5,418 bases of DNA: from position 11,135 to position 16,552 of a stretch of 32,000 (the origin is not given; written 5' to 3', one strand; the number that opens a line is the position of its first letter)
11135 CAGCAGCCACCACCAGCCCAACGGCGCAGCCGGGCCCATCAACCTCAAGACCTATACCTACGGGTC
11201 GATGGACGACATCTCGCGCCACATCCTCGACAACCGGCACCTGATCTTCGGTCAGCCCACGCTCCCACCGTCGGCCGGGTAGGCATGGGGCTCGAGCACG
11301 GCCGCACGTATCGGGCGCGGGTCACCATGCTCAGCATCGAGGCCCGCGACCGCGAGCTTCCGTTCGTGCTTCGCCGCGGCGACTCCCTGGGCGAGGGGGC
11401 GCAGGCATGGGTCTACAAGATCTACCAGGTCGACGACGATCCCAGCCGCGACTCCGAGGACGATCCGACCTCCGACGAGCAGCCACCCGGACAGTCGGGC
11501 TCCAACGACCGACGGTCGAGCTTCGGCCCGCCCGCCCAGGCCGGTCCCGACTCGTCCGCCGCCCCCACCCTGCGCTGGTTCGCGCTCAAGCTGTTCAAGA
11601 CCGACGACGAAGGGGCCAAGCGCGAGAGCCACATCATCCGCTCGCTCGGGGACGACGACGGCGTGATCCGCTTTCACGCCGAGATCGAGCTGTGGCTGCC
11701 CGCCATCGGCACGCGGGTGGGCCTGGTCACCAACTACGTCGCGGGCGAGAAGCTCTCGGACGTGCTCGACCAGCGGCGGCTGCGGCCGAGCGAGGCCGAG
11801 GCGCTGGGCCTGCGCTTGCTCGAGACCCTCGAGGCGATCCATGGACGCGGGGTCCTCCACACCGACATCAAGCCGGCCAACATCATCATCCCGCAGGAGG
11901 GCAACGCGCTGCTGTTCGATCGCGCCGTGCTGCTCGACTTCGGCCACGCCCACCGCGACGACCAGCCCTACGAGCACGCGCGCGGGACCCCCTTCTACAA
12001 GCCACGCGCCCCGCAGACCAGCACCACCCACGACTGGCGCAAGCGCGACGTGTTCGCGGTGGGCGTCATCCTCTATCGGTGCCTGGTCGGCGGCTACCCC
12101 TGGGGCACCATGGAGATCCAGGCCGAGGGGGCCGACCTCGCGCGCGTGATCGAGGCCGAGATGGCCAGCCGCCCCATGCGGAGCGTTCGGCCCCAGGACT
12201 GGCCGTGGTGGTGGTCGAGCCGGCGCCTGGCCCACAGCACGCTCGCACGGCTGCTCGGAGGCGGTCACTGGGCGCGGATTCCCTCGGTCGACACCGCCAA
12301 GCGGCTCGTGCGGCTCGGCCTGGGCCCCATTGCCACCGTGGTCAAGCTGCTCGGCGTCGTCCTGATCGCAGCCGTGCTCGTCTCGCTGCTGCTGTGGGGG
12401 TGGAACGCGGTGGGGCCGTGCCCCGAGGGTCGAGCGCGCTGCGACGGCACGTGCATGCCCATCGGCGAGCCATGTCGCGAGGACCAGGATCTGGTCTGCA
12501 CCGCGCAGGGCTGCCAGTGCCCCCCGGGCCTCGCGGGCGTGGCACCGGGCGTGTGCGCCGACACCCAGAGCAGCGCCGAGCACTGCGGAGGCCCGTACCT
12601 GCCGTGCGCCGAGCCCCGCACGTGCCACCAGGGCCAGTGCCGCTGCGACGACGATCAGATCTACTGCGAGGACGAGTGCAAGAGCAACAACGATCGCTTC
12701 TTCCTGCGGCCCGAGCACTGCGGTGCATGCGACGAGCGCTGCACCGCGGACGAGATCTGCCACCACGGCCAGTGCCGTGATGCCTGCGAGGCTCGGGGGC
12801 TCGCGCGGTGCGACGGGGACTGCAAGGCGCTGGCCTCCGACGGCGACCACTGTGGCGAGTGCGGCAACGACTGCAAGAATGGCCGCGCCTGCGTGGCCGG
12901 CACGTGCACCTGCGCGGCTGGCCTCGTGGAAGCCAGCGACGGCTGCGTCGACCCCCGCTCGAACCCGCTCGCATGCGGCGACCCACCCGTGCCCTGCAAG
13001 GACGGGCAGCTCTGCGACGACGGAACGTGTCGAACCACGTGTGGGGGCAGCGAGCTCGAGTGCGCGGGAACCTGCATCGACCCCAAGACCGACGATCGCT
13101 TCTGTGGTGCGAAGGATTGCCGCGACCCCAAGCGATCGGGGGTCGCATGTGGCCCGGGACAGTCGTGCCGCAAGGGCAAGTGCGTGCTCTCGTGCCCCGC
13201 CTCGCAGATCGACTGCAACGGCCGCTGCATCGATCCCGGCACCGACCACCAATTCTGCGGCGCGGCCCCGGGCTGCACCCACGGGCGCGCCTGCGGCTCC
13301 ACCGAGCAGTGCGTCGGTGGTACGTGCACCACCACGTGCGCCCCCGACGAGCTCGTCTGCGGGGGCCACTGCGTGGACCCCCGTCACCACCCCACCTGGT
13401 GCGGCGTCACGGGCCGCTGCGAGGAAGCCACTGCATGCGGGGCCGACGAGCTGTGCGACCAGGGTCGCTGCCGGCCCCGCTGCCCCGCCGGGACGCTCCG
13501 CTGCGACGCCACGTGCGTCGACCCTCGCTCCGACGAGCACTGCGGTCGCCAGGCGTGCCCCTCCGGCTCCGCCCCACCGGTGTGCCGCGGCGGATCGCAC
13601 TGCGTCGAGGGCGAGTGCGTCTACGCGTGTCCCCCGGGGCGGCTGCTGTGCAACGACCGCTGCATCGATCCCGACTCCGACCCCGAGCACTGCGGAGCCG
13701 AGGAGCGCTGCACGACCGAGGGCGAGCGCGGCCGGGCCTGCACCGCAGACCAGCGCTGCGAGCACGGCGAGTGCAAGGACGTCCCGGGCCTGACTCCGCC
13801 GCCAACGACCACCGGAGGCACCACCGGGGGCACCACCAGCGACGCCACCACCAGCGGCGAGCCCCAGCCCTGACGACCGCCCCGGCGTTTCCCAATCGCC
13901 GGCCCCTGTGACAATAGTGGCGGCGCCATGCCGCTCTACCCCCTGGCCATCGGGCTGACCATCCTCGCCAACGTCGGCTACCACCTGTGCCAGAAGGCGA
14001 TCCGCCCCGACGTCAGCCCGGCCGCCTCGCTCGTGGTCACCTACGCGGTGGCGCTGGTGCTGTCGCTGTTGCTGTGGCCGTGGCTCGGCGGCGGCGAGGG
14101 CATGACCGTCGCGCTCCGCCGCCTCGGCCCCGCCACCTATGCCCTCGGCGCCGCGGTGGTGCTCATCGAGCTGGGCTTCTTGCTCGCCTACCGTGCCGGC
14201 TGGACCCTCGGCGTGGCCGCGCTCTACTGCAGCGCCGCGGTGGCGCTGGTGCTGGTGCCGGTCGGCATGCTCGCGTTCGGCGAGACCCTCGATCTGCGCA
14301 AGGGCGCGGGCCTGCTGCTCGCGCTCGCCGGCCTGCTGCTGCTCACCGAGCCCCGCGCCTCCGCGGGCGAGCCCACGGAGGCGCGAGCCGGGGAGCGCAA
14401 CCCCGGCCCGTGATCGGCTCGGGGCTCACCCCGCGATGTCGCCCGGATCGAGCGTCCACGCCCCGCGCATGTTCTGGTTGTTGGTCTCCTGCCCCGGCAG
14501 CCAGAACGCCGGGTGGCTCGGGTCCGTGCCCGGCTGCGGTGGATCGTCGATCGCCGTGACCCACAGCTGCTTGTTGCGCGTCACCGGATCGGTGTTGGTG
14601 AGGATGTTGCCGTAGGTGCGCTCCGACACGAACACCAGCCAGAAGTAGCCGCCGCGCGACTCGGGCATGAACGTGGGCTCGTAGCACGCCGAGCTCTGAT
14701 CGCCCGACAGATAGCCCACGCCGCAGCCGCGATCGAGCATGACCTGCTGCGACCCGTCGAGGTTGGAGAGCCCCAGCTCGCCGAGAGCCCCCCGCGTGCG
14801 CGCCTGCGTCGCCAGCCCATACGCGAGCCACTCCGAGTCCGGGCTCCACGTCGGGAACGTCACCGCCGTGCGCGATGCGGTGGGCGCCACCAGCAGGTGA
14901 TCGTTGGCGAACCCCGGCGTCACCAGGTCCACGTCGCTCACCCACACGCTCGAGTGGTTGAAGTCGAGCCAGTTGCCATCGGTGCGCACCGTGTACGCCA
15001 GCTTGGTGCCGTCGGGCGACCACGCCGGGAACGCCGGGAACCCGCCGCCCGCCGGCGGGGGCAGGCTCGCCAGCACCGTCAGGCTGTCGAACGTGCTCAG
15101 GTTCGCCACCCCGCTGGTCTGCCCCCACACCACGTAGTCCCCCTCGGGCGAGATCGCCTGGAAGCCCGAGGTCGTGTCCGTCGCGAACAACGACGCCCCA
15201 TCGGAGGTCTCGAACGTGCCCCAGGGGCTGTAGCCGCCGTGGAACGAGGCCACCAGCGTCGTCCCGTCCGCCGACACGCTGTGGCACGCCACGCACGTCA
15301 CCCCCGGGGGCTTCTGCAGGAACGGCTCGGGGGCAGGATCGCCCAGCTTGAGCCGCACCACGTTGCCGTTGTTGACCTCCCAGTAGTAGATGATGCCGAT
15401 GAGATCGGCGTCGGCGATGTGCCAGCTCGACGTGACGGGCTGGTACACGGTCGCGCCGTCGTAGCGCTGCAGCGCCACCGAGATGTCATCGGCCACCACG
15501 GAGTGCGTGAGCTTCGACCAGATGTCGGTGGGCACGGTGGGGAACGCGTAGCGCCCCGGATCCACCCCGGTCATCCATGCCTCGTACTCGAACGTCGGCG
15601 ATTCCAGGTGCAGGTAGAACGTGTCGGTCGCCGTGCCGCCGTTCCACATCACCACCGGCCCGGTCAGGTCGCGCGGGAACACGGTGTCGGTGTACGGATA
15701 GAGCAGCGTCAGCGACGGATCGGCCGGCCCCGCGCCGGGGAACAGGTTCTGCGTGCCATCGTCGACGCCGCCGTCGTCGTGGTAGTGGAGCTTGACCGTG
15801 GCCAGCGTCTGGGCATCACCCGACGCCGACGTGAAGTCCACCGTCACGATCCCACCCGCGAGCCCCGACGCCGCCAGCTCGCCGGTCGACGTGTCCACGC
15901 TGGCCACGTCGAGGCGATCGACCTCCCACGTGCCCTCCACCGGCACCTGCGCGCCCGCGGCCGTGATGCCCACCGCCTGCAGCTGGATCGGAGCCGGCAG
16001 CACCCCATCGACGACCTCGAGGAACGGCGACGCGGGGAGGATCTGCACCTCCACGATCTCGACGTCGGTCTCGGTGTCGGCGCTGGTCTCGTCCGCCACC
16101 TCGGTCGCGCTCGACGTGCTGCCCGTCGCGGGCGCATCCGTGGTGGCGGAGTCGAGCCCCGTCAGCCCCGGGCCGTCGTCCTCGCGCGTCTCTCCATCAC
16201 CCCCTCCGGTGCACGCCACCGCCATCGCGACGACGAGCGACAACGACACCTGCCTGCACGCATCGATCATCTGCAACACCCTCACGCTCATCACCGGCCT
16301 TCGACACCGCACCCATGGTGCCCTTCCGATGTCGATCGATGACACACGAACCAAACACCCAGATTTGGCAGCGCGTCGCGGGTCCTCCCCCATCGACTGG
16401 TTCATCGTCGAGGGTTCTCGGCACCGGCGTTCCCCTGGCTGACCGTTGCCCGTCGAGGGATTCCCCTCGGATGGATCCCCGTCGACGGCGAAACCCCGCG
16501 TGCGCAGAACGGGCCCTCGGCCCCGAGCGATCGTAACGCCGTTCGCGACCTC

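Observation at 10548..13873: Translationally coupled pair: 2-TM TIR/NDT-like membrane protein + non-RD receptor Ser/Thr kinase with Cys-rich ectodomain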

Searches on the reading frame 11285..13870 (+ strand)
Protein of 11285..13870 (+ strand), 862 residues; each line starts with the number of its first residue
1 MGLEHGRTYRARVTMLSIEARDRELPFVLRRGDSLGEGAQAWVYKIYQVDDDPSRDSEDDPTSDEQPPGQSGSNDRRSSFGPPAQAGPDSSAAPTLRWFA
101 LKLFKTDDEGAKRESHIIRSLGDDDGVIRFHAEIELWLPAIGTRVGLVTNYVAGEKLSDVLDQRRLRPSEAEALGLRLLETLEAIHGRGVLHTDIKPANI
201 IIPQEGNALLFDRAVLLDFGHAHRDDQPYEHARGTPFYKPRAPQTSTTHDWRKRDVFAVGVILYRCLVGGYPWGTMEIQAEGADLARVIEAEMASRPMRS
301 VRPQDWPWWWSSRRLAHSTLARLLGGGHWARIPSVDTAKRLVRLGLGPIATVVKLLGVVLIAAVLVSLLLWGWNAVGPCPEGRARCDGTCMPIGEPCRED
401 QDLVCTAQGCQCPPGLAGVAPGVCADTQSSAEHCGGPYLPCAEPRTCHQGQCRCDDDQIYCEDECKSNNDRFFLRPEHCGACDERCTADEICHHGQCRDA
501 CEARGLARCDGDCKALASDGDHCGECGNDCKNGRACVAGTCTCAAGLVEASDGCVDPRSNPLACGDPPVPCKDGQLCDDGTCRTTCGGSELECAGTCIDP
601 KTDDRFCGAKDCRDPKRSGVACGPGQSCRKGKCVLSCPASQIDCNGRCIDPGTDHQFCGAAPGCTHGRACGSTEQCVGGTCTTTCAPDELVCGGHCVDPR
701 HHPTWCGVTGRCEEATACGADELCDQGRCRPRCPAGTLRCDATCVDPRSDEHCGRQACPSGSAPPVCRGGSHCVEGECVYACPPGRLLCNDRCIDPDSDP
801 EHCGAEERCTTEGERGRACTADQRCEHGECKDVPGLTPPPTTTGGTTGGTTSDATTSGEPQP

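Call 3: search_protein_families(library=pfam, proteins=[window:11285-13870:+], max_evalue=10)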
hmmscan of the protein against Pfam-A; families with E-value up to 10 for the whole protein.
window:11285-13870:+ (862 aa): 3 families
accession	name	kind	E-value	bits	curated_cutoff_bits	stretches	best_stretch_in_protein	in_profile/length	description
PF00069.31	Pkinase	-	3.2e-21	76.4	31.7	1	103-281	31-205/263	Protein kinase domain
PF04885.19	Stig1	-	2e-12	47.8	24.1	6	495-543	37-84/85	Stigma-specific STIG1-like protein family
PF03109.22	ABC1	-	8.3e-06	25.6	22.9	1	147-224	145-216/244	ABC1 atypical kinase-like domain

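Call 4: search_protein_families(library=padloc, proteins=[window:11285-13870:+], max_evalue=10)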
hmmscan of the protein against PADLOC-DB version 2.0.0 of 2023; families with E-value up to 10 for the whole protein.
window:11285-13870:+ (862 aa): 35 families (the best 25 are shown)
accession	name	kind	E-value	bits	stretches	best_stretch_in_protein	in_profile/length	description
PDLC04042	PD-T4-6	-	1.6e-21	75.3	1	112-276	57-215/292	-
PDLC04053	PD-T4-6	-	3.7e-20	70.6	1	111-280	56-218/311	-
PDLC04138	mad6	-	1.3e-19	68.6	1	96-277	76-260/659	mads_6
PDLC04054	PD-T4-6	-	2.7e-16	57.9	1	147-276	88-216/347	-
PDLC04064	PD-T4-6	-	2.4e-15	54.4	1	147-303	97-245/369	-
PDLC04043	PD-T4-6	-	4.9e-15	53.5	1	143-279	88-223/452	-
PDLC04047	PD-T4-6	-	1.5e-14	51.8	1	147-274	88-213/327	-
PDLC04063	PD-T4-6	-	2e-14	51.3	1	147-226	96-172/564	-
PDLC04041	PD-T4-6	-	5.1e-14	50.3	1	112-277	76-238/443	-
PDLC04046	PD-T4-6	-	6.6e-14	49.9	1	145-228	91-171/427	-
PDLC04049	PD-T4-6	-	1.2e-13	48.7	1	144-271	88-220/442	-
PDLC04061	PD-T4-6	-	1.3e-13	49.3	1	147-273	97-223/510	-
PDLC04056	PD-T4-6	-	2.4e-13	48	1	147-225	85-156/415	-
PDLC04039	PD-T4-6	-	2.9e-13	47.7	1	111-275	61-217/458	-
PDLC03920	MkoA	-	5.5e-13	46.1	1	113-289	57-238/1112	-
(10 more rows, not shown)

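Call 5: search_protein_families(library=ncbifam, proteins=[window:11285-13870:+], max_evalue=10)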
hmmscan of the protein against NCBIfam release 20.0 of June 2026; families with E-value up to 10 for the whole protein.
window:11285-13870:+ (862 aa): 19 families
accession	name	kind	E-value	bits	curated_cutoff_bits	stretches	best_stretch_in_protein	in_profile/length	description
NF041328.1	C_rich_MXAN6577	subfamily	5.5e-67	224.2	100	6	504-633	23-144/145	MXAN_6577-like cysteine-rich protein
NF047741.1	antiphage_MADS6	equivalog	1.8e-14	53.2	460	2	178-283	308-414/612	methylation-associated defense system protein kinase MAD6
NF038150.1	lanthi_synth_IV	equivalog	3.2e-14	52.2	650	1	147-291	270-417/851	class IV lanthionine synthetase LanL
NF033483.0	PknB_PASTA_kin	equivalog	1.7e-12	47.2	450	1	147-273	84-208/563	Stk1 family PASTA domain-containing Ser/Thr kinase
NF033442.0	BREX_PglW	equivalog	8.8e-12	43.6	990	1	112-293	556-731/1391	BREX system serine/threonine kinase PglW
TIGR03903.1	TOMM_kin_cyc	equivalog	6.9e-09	34.1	705.75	1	148-269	57-185/1267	TOMM system kinase/cyclase fusion protein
NF052427.1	StpK7MSMEG_1200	equivalog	1.3e-08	33.8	900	1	112-275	55-211/601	serine/threonine protein kinase StpK7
NF038151.1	lanthi_synth_III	equivalog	2e-08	33.1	575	1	171-292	338-447/833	class III lanthionine synthetase LanKC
NF043056.1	T4SS_LegK1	equivalog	1.7e-07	30.3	550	1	183-263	203-280/516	Dot/Icm T4SS effector kinase LegK1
NF009651.0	PRK13184.1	equivalog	3.8e-06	25.1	839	1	180-224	124-162/932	serine/threonine-protein kinase PknD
TIGR03724.2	arch_bud32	equivalog_domain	0.00013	21.5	125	1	147-232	70-141/193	KEOPS complex kinase/ATPase Bud32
NF011463.0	PRK14879.1-4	equivalog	0.00038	19.9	188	1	147-226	95-164/237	Kae1-associated kinase Bud32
NF058632.1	SerThrKinPrkT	equivalog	0.0004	19.5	280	1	148-205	98-153/322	serine/threonine protein kinase PrkT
NF002475.0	PRK01723.1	equivalog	0.005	15.9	142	1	155-214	133-190/241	3-deoxy-D-manno-octulosonic acid kinase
NF053615.1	SerThrKinAfsKStmc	equivalog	0.0053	15.4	1300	1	147-208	89-151/809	protein serine/threonine kinase AfsK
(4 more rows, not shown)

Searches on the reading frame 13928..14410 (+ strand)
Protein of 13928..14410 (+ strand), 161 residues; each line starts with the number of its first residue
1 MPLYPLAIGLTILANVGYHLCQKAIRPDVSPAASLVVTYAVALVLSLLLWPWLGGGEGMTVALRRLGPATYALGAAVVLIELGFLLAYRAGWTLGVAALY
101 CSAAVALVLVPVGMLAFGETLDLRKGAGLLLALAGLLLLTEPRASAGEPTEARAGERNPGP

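Call 46: search_protein_families(library=pfam, proteins=[window:13928-14410:+], max_evalue=0.001)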
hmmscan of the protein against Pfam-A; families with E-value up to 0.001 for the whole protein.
window:13928-14410:+ (161 aa): 0 families

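Call 69: search_protein_families(library=padloc, proteins=[window:13928-14410:+], max_evalue=0.0001)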
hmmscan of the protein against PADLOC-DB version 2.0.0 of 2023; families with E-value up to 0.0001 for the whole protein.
window:13928-14410:+ (161 aa): 0 families

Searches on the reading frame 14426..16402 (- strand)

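Call 46: search_protein_families(library=pfam, proteins=[window:14426-16402:-], max_evalue=0.001)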
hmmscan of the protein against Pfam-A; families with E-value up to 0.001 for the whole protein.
window:14426-16402:- (658 aa): 1 family
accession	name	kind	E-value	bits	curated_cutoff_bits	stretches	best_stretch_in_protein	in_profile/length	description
PF07676.18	PD40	-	8.6e-10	38.8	20.9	1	458-478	13-34/38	WD40-like Beta Propeller Repeat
